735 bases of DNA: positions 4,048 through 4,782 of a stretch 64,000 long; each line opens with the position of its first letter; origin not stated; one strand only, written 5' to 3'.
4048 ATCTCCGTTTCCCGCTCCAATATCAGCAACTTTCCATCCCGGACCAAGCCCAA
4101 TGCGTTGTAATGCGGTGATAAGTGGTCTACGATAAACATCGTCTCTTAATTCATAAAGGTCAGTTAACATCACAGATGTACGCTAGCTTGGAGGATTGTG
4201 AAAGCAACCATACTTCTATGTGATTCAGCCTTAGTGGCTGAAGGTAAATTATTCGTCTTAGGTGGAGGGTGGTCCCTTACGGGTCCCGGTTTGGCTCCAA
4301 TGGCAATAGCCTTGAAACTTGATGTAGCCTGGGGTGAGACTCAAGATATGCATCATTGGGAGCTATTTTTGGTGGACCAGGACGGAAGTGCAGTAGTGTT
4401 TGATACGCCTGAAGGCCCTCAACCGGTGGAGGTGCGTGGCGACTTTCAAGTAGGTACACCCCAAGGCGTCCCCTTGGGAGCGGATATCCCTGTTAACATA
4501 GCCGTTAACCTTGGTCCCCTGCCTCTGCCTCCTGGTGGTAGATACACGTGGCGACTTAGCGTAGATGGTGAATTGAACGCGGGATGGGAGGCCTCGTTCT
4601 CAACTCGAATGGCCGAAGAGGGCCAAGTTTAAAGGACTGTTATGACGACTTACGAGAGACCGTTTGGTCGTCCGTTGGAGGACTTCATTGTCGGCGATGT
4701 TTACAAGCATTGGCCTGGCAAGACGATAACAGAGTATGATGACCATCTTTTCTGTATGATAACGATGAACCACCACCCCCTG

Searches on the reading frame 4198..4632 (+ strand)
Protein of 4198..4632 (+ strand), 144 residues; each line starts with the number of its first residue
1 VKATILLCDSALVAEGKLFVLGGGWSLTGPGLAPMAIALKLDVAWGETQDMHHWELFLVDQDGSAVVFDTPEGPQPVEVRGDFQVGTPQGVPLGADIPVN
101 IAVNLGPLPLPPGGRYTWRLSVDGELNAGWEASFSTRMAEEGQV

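Call 80: search_protein_families(library=pfam, proteins=[window:4198-4632:+], max_evalue=0.001)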
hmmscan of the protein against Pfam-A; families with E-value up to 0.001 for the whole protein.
window:4198-4632:+ (144 aa): 1 family
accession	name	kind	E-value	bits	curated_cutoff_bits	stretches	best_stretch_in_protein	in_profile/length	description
PF22091.2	DUF6941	-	1.4e-14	55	27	1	5-128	3-118/125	Family of unknown function (DUF6941)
